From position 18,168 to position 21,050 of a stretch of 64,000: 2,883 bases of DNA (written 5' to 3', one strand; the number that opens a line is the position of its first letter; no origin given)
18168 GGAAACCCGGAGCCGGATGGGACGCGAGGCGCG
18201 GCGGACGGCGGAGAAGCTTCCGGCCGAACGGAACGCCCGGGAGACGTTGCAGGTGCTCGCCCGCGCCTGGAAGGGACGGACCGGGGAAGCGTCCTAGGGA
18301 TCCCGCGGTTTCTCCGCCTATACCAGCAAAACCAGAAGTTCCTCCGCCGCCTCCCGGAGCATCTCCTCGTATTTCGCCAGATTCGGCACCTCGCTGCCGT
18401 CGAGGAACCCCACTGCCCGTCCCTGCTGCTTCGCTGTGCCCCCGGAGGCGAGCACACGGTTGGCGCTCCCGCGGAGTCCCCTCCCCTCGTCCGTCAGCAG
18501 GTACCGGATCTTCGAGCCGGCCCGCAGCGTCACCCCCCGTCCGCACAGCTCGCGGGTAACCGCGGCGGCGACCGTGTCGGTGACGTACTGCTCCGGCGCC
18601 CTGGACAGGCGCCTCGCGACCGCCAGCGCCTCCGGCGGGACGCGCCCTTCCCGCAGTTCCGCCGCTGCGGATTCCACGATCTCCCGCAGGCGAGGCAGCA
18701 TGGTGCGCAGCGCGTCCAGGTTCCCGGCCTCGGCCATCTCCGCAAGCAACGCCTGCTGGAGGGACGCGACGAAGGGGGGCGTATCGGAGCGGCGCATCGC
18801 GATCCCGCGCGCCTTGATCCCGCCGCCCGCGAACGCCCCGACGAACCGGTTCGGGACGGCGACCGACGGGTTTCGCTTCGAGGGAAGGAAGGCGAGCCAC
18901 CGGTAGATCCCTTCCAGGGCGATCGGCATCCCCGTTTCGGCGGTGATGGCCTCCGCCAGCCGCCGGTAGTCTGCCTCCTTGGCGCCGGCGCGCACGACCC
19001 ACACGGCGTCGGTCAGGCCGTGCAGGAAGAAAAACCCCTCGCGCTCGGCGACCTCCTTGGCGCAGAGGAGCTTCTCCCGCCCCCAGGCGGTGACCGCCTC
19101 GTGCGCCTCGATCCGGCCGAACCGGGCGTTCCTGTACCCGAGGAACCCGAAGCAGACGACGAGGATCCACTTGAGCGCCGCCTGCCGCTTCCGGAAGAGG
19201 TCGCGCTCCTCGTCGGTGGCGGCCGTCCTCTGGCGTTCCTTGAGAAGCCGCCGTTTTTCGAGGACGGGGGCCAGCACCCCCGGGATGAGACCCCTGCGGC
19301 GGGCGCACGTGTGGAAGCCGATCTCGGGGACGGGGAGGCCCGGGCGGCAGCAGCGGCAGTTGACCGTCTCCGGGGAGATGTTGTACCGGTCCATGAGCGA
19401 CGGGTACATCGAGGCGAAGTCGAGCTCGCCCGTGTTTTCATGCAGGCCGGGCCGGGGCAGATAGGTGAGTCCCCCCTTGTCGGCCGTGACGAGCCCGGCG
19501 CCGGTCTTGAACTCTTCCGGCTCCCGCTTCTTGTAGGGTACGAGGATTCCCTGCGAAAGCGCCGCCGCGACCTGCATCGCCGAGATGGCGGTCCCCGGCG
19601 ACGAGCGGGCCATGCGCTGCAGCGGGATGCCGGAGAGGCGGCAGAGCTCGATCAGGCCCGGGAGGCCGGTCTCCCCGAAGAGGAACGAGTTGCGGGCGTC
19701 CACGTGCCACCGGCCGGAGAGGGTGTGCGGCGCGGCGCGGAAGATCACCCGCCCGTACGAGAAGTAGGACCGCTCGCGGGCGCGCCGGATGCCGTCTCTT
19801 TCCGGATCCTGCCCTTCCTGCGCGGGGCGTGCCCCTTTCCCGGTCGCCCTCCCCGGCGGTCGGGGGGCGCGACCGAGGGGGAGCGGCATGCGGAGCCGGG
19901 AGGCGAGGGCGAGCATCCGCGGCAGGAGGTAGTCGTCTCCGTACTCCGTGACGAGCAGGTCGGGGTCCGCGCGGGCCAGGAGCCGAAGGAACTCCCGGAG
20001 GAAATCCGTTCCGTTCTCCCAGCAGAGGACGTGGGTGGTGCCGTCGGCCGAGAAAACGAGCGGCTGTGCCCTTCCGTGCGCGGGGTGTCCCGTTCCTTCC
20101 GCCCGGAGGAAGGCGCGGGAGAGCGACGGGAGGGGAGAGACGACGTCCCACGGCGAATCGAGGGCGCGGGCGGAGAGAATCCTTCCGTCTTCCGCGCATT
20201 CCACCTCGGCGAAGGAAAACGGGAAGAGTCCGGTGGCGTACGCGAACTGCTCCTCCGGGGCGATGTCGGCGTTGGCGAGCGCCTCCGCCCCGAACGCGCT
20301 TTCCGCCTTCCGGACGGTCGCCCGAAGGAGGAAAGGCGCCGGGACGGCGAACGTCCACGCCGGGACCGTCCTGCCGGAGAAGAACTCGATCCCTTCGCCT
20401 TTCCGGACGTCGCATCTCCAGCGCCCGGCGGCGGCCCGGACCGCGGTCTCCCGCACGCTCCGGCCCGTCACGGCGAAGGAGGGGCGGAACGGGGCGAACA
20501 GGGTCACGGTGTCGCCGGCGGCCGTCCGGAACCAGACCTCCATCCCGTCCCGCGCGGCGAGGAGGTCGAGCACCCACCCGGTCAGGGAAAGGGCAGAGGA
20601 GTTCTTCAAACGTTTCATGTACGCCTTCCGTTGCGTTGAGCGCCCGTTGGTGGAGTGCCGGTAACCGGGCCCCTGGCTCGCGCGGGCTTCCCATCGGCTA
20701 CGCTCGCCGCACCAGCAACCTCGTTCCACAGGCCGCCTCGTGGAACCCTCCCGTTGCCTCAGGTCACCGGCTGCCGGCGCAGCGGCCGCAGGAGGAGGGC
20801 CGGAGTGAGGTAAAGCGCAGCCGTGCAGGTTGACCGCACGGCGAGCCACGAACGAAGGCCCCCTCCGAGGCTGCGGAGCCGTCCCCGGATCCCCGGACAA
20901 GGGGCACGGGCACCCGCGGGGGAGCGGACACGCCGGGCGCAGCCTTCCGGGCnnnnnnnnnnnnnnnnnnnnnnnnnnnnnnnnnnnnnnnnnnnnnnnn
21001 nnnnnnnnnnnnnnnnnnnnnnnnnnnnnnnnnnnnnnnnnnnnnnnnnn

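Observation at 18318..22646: lexA sits at the head of a four-gene minus-strand block ending in a family-B DNA polymerase: possible variant SOS mutagenesis cassette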

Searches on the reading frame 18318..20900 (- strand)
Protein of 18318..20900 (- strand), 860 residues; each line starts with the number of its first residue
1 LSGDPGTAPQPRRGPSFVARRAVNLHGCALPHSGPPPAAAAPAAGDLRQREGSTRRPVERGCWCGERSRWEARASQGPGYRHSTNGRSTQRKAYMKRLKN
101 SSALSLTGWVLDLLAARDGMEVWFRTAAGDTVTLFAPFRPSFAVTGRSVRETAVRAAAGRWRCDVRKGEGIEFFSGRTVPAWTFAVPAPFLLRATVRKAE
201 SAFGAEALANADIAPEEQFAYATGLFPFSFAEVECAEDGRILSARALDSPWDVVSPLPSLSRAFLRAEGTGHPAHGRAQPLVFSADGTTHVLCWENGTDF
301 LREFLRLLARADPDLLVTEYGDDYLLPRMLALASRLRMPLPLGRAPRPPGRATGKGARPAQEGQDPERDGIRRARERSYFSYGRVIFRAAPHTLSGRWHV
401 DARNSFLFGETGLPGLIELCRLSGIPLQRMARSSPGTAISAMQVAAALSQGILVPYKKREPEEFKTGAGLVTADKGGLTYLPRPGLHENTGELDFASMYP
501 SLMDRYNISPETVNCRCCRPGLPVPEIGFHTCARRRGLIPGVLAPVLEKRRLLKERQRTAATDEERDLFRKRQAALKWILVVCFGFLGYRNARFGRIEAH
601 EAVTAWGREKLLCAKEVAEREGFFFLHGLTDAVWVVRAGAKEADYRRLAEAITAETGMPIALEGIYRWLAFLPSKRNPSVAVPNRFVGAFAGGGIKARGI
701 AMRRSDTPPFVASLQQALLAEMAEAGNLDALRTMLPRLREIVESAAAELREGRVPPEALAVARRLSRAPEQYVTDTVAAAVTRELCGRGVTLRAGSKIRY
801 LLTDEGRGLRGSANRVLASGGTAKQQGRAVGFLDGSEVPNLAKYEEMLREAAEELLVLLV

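Call 3: search_protein_families(library=pfam, proteins=[window:18318-20900:-], max_evalue=1)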
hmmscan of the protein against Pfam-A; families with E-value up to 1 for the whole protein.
window:18318-20900:- (860 aa): 1 family
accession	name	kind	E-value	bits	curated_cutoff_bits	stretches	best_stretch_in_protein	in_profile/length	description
PF00136.26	DNA_pol_B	-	4.9e-29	101.8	23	1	438-807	14-412/453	DNA polymerase family B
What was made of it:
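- Checked: polB 18318-20618: PF00136 at 5e-29 (call 3).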

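Call 4: search_protein_families(library=ncbifam, proteins=[window:18318-20900:-], max_evalue=1)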
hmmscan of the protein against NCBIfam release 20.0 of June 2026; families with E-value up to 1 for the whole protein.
window:18318-20900:- (860 aa): 9 families
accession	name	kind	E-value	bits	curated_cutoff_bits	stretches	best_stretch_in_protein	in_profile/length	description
NF004416.0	PRK05761.1-2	equivalog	6e-106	355.4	516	1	371-807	215-617/665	type B DNA-directed DNA polymerase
NF004418.0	PRK05761.1-4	subfamily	1.6e-97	327.4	692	1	298-808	168-658/717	type B DNA-directed DNA polymerase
NF004417.0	PRK05761.1-3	equivalog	4.8e-42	143.9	780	1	417-809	424-813/858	DNA-directed DNA polymerase I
NF004419.0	PRK05761.1-5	equivalog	2.3e-29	102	1285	1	475-805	553-878/932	DNA-directed DNA polymerase I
TIGR00592.1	pol2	superfamily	3e-25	88.5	239.95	1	474-809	800-1136/1176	DNA polymerase (pol2)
NF004415.0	PRK05761.1-1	equivalog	1.5e-18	66.1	1289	1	421-776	437-792/883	DNA-directed DNA polymerase I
NF004421.0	PRK05762.1-2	equivalog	2.6e-14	52.5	570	1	473-807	410-749/795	DNA polymerase II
NF004422.0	PRK05762.1-4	equivalog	6.5e-08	31.4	1103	1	473-651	402-572/789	DNA polymerase II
NF004420.0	PRK05762.1-1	equivalog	7.6e-07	28.1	1435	1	472-644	397-561/783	DNA polymerase II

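Call 24: search_solved_structures(query=window:18318-20618:-, max_evalue=0.001, show_alignments=2)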
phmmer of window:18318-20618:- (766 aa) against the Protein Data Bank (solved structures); distinct sequences matched with E-value up to 0.001: 63 (the best 60 are shown).
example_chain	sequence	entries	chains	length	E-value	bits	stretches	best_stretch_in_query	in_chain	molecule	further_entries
5h12_A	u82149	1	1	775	9.2e-48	166.3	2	307-709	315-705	Deep Vent DNA Polymerase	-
4fm2_A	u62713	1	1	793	1.4e-47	165.6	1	306-709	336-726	DNA polymerase 1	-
4flt_A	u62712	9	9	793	2.3e-47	164.9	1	306-709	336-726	DNA polymerase 1 | Pyrococcus abyssi B family DNA polymerase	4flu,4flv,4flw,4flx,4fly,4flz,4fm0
3a2f_A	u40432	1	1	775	7.8e-47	163.2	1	306-713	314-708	DNA polymerase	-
2jgu_A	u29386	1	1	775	9.1e-47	163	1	306-713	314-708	DNA POLYMERASE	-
4k8z_A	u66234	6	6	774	4.6e-46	160.6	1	306-715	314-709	DNA polymerase | DNA polymerase,DNA polymerase,DNA polymerase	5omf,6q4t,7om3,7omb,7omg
1wns_A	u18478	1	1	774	4.7e-46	160.6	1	306-715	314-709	DNA POLYMERASE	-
6wya_A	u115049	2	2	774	4.7e-46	160.6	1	306-709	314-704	DNA polymerase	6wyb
1wn7_A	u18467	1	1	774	9.2e-46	159.6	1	306-715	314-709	Family B DNA Polymerase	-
8s84_A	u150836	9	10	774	1.3e-45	159.1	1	306-714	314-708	DNA polymerase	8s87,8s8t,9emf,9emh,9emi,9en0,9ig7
4ahc_A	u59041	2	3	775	3.4e-45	157.8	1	306-713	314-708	DNA POLYMERASE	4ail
5vu5_A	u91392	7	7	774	5.9e-45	157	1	306-715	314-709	DNA polymerase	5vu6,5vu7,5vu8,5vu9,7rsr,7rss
7rsu_A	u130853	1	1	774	8.2e-45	156.5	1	306-717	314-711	DNA polymerase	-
7tqw_A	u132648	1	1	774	8.3e-45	156.5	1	306-717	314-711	DNA polymerase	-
9oax_A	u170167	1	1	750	8.8e-44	153.1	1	306-717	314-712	5-270, TNA polymerase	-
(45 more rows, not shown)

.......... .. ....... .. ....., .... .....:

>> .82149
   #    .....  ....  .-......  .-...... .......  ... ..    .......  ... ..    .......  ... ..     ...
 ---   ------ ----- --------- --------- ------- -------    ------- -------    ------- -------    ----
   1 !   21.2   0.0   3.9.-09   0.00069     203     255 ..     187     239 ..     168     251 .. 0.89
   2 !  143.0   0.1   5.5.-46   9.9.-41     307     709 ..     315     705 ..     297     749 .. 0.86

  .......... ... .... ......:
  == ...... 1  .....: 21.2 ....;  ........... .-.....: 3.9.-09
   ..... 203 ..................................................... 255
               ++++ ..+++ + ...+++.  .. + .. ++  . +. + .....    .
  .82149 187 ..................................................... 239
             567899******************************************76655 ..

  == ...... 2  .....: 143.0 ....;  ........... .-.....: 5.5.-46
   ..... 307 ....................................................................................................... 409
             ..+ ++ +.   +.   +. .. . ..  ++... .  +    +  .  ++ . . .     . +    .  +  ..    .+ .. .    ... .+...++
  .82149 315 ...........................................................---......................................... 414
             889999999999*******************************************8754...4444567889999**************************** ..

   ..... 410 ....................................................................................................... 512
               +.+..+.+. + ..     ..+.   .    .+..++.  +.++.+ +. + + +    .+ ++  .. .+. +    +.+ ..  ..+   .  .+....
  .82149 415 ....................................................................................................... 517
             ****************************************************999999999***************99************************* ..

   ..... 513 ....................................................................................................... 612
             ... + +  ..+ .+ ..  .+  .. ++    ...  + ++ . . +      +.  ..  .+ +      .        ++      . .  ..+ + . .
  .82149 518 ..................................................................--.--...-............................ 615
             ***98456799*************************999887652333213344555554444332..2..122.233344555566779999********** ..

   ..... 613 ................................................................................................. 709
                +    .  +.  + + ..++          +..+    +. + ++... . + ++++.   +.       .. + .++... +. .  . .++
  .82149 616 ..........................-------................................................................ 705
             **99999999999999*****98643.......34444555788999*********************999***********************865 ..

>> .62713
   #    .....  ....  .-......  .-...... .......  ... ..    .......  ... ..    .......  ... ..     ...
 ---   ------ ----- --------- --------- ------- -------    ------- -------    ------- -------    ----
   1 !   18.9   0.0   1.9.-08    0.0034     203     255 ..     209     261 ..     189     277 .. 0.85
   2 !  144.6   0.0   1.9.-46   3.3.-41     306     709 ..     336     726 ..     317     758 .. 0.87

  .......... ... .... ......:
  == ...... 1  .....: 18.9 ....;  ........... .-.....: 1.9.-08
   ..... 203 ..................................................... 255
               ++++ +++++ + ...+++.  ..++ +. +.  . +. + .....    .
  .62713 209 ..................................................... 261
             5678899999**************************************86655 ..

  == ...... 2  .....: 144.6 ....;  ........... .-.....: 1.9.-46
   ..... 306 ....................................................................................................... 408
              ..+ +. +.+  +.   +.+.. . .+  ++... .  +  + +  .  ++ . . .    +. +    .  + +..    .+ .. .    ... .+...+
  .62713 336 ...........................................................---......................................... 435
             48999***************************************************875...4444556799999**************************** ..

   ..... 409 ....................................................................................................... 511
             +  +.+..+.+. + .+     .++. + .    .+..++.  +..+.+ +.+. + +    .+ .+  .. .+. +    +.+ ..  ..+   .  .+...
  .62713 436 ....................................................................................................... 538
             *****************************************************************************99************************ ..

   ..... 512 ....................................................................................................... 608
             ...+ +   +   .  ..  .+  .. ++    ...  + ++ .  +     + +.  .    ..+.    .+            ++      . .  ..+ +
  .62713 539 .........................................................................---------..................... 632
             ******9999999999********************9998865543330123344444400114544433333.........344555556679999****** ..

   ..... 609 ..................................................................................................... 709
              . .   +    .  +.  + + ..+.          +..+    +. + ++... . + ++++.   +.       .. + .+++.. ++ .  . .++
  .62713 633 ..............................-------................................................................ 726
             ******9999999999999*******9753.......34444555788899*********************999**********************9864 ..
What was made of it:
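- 18318..20618 (-): PolB2: a family-B polymerase of the archaeal PolB2 lineage. Motif A is intact (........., 399-407). Motif C is LTD (535-537) rather than DTD. The D(K/R) motif DK is at 380-381, preceded by EEFKTGA. The exonuclease motifs are degenerate. GGAAGG lies 6 nt before the ATG. Closest PDB chains are euryarchaeal PolB at 1e-47; the alignment shows YIDTDG against HGLTDA and NGDSFD against YGDDYL (call 24).
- On PolB2 mutasome operon (iRadA-PPB2-PolB2): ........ aligns against YIDTDG of archaeal PolB (call 24). The Exo II motif NGDSFD aligns with YGDDYL, so the Asp becomes Leu (call 24).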
